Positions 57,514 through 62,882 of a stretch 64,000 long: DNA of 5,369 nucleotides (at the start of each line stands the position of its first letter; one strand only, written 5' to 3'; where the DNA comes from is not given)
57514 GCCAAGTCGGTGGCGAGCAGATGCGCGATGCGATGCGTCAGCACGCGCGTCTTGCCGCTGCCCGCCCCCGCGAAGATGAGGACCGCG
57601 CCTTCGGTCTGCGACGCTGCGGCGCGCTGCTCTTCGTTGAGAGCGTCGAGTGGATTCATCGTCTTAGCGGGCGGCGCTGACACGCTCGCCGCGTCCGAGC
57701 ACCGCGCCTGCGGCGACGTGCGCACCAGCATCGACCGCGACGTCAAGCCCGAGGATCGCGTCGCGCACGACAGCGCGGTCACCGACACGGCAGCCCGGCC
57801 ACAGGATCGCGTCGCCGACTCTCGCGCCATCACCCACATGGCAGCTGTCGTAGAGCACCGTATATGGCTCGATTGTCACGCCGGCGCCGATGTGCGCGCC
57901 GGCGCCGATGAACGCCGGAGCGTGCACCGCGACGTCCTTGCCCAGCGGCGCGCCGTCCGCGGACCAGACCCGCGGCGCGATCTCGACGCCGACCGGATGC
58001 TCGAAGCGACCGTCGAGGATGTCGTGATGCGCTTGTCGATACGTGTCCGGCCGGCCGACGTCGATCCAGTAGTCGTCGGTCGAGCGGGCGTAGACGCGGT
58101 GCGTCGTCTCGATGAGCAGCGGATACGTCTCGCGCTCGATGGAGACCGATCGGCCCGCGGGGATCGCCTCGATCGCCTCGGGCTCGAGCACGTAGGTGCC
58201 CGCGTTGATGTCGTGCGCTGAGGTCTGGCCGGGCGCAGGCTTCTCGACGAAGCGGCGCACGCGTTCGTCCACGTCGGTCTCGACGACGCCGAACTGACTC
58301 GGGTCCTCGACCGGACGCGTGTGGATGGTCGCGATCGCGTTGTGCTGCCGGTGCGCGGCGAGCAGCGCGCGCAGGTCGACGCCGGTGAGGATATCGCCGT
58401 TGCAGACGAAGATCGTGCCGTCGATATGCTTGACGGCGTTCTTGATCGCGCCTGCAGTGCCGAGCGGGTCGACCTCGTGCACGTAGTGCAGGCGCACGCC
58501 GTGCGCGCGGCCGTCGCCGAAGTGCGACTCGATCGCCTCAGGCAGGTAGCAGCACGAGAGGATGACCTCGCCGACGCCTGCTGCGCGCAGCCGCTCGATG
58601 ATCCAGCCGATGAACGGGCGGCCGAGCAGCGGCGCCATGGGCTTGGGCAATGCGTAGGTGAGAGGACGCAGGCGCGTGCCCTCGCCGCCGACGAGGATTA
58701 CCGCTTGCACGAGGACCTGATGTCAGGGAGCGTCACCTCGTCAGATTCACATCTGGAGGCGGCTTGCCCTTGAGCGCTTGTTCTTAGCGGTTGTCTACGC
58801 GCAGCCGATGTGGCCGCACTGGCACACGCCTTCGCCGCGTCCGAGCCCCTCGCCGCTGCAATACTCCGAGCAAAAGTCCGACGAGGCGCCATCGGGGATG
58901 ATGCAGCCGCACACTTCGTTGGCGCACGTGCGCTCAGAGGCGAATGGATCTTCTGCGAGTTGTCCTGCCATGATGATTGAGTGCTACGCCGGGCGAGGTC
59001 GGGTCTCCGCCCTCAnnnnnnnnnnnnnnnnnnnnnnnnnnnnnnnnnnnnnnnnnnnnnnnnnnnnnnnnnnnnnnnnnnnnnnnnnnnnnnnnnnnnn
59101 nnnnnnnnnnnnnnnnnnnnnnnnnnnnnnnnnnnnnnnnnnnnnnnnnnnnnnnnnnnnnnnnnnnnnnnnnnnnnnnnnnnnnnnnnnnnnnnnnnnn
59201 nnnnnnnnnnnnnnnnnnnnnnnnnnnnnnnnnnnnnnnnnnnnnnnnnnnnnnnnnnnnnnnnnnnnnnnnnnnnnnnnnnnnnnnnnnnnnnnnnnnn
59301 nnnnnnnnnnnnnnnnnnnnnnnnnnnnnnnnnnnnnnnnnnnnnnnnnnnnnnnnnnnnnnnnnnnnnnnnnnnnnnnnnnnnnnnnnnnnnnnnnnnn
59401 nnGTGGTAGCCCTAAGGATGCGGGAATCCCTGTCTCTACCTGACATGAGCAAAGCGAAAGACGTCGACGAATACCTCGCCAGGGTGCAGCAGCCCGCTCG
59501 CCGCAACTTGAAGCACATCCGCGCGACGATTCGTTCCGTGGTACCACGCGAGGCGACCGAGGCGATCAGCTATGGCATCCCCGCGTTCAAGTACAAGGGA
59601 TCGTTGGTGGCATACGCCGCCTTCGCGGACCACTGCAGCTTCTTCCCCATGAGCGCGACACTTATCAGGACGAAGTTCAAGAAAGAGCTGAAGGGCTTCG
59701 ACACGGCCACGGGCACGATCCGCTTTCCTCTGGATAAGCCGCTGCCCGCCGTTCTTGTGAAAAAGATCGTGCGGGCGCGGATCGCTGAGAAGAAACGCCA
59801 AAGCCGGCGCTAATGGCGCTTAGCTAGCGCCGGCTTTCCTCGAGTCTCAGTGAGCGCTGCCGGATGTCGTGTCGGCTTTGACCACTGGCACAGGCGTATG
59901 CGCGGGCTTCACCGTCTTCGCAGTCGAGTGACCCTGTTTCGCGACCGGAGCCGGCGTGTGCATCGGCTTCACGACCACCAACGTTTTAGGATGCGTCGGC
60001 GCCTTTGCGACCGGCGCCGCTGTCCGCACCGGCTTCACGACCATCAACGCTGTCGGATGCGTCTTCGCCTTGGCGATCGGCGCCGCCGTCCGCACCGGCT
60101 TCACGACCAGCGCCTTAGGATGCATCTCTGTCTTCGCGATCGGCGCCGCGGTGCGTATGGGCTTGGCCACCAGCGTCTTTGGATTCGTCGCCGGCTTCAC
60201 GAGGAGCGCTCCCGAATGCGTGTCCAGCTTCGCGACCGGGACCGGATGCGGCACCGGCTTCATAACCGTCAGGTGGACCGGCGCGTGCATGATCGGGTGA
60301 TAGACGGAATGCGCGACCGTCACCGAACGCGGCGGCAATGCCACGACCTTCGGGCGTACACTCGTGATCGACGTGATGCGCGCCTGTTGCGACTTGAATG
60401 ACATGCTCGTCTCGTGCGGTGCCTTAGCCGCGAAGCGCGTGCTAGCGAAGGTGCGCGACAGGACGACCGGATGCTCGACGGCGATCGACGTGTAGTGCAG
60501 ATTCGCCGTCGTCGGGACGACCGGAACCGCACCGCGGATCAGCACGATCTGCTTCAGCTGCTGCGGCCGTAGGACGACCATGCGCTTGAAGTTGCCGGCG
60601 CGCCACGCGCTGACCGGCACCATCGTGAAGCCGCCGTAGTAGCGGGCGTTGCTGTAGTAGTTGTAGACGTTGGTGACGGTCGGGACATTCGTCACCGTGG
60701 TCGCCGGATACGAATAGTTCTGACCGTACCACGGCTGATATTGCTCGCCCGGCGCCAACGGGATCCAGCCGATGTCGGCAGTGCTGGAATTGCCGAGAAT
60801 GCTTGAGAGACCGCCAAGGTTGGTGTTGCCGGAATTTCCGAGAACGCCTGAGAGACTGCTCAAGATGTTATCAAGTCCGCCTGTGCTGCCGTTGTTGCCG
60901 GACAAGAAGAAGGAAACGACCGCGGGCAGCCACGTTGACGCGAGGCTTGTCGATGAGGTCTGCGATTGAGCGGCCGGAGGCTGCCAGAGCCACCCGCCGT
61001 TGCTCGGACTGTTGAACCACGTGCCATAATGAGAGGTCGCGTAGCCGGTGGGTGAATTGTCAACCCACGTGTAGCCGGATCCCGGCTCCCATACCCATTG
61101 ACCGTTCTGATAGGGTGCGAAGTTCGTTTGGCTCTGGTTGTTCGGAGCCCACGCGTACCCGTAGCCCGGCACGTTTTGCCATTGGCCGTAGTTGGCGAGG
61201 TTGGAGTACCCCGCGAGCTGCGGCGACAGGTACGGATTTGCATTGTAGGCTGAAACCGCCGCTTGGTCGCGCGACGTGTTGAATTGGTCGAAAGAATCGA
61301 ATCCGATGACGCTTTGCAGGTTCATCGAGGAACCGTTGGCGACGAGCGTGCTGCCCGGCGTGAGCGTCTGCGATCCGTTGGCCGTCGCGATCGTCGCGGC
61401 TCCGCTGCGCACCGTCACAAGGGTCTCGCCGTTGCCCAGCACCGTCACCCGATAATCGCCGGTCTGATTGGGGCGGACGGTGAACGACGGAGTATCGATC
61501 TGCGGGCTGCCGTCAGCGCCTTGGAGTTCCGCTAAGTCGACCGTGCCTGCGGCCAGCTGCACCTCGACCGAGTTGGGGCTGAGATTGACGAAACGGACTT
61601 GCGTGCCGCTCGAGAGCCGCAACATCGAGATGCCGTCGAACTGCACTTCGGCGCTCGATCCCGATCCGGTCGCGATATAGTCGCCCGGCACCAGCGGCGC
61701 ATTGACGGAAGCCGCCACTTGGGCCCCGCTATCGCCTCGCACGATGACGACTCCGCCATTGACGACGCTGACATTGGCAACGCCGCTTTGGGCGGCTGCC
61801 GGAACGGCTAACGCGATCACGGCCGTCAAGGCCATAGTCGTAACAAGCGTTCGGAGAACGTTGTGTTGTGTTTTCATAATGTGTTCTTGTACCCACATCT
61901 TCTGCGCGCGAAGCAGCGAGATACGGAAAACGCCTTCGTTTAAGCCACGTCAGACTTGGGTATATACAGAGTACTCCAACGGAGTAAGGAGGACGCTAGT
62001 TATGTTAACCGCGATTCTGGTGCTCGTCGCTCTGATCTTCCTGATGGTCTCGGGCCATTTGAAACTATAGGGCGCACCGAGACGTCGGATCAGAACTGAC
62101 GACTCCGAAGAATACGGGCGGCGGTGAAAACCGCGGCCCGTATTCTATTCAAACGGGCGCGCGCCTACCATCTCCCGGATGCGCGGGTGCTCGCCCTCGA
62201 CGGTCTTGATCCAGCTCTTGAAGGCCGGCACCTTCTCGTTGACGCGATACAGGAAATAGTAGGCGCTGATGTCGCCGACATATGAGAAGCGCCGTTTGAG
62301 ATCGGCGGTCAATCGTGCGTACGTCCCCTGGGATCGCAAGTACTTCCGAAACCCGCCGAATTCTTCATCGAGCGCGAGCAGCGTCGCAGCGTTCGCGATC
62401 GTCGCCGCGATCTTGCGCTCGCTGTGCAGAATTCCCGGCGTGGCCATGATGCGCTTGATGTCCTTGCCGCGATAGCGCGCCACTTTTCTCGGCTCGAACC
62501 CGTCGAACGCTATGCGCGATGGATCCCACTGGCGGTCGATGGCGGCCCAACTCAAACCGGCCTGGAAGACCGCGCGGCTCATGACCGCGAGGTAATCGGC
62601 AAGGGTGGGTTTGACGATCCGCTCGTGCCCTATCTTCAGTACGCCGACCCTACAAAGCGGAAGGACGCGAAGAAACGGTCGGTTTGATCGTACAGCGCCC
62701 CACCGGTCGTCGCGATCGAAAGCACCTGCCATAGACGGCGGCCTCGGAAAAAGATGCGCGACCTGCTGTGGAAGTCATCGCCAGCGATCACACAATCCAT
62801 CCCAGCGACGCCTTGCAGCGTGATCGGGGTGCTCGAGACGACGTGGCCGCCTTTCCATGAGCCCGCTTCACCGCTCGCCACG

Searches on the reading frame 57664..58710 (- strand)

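Call 13: search_protein_families(library=pfam, proteins=[window:57664-58710:-], max_evalue=0.001)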
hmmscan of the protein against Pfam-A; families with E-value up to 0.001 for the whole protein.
window:57664-58710:- (348 aa): 5 families
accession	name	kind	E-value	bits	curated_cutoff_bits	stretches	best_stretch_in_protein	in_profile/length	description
PF00483.29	NTP_transferase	-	6.7e-47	160.6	21.2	1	3-233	2-244/245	Nucleotidyl transferase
PF12804.13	NTP_transf_3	-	1.3e-13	51.9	27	1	3-130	1-122/160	MobA-like NTP transferase domain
PF25084.1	LbH_EIF2B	-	1.8e-13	50.9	54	1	249-344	5-99/105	EIF2B subunit epsilon LbH domain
PF00132.30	Hexapep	-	4.9e-10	39.1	27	1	271-299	1-29/36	Bacterial transferase hexapeptide (six repeats)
PF24894.1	Hexapep_GlmU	-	1.9e-06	28.4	23.3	1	269-332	22-83/104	GlmU-like, C-terminal hexapeptide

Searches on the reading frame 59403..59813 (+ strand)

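Call 58: search_protein_families(library=pfam, proteins=[window:59403-59813:+], max_evalue=0.01)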
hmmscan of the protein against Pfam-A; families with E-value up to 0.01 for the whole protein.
window:59403-59813:+ (136 aa): 1 family
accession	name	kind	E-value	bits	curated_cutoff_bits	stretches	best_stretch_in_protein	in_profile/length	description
PF08818.16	DUF1801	-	7.1e-16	58.8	27.2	1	33-127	2-85/85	Domain of unknown function (DU1801)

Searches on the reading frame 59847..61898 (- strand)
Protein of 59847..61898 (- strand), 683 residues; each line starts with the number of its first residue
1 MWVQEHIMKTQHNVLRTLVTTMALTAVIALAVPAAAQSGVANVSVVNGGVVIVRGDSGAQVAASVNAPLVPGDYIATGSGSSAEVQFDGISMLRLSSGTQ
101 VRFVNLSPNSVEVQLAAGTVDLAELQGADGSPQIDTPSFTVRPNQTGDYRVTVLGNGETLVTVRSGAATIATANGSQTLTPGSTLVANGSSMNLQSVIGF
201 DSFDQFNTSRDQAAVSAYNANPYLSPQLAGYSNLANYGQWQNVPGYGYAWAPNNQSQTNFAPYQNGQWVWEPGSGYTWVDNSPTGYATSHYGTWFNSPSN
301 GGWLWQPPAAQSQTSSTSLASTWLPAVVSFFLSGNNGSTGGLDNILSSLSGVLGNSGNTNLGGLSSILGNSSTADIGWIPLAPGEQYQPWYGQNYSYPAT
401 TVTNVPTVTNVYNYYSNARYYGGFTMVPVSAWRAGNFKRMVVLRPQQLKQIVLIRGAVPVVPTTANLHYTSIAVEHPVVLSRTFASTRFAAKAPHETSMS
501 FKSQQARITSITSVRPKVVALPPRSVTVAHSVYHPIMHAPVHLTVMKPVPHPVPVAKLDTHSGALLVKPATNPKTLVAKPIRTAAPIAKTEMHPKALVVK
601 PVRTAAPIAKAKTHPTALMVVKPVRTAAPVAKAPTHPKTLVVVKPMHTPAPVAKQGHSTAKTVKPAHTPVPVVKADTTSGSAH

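Call 58: search_protein_families(library=pfam, proteins=[window:59847-61898:-], max_evalue=0.01)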
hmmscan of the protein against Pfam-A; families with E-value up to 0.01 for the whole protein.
window:59847-61898:- (683 aa): 2 families
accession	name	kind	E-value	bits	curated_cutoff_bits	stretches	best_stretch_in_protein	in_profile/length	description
PF20245.3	DUF6600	-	1.8e-19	70.1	27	1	232-333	2-89/102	Family of unknown function (DUF6600)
PF04773.18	FecR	-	7.6e-07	29.9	24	1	74-168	2-96/97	FecR protein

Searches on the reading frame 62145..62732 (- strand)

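Call 13: search_protein_families(library=pfam, proteins=[window:62145-62732:-], max_evalue=0.001)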
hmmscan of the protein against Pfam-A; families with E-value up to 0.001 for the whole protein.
window:62145-62732:- (195 aa): 1 family
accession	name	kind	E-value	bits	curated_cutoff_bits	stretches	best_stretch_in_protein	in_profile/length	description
PF03352.18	Adenine_glyco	-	2.9e-20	73.3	25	1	54-139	33-118/177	Methyladenine glycosylase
